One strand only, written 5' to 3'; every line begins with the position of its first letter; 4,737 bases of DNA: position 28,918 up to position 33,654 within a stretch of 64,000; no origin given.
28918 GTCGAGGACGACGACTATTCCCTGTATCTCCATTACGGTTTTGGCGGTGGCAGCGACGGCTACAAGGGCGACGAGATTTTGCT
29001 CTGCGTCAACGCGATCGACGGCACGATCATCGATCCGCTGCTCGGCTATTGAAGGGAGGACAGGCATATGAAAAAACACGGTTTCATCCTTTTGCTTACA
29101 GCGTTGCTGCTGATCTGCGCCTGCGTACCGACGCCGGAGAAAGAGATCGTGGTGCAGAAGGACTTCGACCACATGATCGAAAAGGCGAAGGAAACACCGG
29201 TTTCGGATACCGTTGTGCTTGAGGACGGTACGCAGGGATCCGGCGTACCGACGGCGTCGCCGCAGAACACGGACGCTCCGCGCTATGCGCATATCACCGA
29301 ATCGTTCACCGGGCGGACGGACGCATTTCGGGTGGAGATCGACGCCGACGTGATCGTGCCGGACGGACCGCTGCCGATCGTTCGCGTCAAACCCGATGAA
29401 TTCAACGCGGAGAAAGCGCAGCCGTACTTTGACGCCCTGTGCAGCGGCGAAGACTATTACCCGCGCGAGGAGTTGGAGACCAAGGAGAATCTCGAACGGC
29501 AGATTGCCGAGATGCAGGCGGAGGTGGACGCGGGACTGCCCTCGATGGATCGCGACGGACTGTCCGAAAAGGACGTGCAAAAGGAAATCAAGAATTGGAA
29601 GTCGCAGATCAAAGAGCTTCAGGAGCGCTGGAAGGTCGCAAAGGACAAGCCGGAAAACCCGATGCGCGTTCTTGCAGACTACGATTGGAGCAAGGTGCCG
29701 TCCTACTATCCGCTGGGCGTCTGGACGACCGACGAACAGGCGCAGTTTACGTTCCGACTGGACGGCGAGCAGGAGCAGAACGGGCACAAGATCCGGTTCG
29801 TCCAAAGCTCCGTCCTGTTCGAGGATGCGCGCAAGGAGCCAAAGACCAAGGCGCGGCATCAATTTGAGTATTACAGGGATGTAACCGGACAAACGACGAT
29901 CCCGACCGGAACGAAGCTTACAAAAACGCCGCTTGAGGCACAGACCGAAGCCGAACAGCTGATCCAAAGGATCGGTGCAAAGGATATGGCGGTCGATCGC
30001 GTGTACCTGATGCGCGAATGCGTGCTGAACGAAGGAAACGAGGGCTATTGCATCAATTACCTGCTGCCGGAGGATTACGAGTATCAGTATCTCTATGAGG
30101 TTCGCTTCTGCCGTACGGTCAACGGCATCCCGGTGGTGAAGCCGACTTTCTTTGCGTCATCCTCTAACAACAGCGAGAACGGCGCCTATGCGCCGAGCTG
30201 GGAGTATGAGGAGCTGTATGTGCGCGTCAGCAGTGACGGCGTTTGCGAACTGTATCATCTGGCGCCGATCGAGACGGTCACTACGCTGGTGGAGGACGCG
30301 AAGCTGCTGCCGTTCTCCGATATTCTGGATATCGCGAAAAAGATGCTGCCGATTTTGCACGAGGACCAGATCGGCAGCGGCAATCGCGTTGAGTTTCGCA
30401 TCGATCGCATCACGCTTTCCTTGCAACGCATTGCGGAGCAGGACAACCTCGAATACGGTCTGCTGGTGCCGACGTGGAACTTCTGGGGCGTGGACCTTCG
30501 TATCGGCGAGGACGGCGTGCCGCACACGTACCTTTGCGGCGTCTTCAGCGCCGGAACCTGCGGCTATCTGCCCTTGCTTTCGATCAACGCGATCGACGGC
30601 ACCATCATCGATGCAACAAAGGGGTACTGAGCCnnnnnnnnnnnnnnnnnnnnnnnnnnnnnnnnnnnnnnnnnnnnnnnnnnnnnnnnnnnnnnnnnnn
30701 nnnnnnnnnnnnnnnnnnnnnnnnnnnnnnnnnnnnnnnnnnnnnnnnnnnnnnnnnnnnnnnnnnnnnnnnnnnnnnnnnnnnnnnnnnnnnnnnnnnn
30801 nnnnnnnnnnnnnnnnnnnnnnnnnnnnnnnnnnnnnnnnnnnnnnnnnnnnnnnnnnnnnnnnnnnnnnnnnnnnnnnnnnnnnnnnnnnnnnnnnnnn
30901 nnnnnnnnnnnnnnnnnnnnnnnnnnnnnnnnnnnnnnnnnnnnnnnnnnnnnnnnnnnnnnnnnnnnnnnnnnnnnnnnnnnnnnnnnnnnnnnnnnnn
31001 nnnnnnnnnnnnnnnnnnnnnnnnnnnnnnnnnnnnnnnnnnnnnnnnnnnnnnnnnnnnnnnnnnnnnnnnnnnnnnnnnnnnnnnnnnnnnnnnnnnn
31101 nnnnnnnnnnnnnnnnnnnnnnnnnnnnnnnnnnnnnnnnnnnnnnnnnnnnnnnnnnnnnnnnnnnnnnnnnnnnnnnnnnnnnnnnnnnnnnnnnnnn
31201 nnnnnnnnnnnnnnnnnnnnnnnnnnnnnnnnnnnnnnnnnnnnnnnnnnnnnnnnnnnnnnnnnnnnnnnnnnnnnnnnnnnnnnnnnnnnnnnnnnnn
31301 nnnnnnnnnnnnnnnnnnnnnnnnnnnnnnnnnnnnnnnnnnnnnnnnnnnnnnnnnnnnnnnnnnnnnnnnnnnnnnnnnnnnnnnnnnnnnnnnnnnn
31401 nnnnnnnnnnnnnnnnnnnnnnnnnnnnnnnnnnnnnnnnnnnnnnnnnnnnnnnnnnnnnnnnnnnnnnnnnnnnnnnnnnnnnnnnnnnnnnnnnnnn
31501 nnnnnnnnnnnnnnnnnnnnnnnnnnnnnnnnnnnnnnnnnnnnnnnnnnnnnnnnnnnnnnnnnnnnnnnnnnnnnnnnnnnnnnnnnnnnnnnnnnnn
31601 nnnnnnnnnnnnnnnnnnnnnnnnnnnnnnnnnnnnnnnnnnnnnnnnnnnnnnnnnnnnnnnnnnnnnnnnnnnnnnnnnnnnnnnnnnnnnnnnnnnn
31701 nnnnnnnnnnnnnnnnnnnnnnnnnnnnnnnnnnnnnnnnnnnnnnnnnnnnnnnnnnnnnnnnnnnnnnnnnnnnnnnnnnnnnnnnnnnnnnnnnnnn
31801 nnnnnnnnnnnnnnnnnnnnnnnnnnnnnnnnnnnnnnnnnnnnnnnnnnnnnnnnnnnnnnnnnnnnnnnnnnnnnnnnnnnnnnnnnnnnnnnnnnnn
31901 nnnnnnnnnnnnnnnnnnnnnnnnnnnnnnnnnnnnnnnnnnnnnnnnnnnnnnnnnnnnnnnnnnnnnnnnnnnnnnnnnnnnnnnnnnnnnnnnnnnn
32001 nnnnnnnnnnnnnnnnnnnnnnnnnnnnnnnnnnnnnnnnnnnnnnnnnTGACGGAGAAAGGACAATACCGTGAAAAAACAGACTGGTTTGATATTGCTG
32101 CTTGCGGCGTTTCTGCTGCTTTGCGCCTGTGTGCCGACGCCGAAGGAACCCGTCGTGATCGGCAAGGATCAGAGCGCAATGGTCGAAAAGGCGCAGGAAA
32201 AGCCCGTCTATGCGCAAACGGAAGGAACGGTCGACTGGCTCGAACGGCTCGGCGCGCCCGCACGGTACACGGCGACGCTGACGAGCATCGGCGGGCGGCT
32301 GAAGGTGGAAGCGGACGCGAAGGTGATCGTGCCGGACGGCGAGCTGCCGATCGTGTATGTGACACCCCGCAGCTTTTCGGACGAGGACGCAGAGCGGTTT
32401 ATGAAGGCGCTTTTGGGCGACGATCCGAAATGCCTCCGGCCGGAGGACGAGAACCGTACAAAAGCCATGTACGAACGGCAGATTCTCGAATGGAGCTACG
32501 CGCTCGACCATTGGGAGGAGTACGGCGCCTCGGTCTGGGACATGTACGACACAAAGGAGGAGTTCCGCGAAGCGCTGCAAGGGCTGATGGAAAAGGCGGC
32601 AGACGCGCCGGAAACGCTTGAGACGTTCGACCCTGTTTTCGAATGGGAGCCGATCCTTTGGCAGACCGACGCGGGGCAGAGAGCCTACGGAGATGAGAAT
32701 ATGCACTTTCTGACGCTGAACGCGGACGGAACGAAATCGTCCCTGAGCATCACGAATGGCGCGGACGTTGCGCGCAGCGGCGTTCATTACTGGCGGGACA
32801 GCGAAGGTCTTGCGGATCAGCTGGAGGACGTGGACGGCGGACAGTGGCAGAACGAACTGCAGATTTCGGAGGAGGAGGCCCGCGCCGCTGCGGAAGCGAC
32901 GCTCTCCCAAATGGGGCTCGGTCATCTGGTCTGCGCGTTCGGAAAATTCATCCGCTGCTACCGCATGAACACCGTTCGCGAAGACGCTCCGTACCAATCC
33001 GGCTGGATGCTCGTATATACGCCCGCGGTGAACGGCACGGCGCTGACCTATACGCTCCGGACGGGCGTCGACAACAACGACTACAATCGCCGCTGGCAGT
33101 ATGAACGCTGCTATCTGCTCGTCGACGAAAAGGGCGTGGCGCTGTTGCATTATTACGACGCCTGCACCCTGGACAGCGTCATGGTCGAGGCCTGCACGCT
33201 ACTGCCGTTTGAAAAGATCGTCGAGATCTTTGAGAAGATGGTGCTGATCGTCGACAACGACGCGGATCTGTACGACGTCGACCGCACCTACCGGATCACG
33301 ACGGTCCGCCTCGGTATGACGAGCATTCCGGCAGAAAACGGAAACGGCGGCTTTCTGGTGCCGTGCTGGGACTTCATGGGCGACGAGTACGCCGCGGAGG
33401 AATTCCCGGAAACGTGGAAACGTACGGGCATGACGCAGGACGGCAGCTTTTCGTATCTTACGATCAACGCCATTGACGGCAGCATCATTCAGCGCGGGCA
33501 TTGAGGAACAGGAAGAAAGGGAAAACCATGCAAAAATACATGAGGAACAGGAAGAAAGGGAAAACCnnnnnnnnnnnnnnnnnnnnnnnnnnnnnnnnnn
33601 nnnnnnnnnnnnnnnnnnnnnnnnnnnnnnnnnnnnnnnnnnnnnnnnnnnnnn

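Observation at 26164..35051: Six-gene tandem array of paralogous ACVPTP lipoproteins downstream of a two-component system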

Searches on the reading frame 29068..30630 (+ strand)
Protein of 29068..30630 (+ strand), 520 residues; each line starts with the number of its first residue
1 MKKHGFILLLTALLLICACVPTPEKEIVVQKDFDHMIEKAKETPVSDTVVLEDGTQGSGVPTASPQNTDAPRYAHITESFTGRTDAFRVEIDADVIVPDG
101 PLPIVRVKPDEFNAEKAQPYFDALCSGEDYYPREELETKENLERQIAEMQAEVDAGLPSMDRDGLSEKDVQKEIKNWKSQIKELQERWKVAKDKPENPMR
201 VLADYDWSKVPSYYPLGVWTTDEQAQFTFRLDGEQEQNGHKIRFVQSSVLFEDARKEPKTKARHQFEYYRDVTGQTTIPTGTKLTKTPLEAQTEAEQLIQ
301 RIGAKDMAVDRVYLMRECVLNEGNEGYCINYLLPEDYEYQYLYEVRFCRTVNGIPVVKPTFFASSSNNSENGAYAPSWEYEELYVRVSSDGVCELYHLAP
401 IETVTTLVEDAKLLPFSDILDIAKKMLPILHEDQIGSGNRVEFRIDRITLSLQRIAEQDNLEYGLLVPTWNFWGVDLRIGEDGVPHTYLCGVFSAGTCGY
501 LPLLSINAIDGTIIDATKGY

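Call 3: search_protein_families(library=pfam, proteins=[window:29068-30630:+], max_evalue=0.1)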
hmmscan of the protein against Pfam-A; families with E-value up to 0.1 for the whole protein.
window:29068-30630:+ (520 aa): 2 families
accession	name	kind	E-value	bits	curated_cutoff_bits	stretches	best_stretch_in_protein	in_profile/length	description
PF19499.4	DUF6034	-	1.8e-64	218.9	27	1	1-520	1-481/481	Family of unknown function (DUF6034)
PF05186.18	Dpy-30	-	0.003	17.7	22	1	190-205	21-36/42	Dpy-30 motif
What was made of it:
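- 29068..30630 (+): DUF6034 lipoprotein C. PF19499 E 1.8e-64 (call 3)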

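Call 4: search_protein_families(library=ncbifam, proteins=[window:29068-30630:+], max_evalue=0.1)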
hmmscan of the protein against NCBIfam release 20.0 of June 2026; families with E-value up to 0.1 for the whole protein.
window:29068-30630:+ (520 aa): 0 families

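Call 75: search_protein_families(library=padloc, proteins=[window:29068-30630:+], max_evalue=0.01)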
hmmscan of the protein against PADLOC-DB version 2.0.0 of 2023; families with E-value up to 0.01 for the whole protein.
window:29068-30630:+ (520 aa): 1 family
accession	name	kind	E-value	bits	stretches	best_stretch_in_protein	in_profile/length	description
PDLC03859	LmuB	-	0.0038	14.5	1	133-193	404-463/611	-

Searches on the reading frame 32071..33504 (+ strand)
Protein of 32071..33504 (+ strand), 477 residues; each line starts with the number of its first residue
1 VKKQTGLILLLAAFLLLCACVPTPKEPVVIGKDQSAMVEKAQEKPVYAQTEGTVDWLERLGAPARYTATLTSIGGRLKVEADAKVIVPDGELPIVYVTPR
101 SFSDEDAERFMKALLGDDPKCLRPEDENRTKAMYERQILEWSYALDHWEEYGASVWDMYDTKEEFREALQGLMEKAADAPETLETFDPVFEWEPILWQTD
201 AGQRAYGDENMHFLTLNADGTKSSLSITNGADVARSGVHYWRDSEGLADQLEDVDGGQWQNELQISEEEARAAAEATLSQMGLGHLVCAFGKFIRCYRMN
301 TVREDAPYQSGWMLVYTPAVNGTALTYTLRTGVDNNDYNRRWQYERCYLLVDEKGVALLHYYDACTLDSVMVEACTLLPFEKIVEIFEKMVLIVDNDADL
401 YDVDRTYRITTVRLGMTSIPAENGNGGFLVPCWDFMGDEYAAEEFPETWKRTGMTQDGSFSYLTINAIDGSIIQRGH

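Call 3: search_protein_families(library=pfam, proteins=[window:32071-33504:+], max_evalue=0.1)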
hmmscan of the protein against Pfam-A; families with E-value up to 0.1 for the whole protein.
window:32071-33504:+ (477 aa): 1 family
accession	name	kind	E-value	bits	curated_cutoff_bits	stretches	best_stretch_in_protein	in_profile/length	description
PF19499.4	DUF6034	-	5.5e-68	230.5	27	1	1-475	1-477/481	Family of unknown function (DUF6034)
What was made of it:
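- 32071..33504 (+): DUF6034 lipoprotein E (GTG start). PF19499 E 5.5e-68 (call 3)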

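Call 4: search_protein_families(library=ncbifam, proteins=[window:32071-33504:+], max_evalue=0.1)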
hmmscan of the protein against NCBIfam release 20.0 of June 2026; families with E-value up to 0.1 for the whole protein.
window:32071-33504:+ (477 aa): 0 families
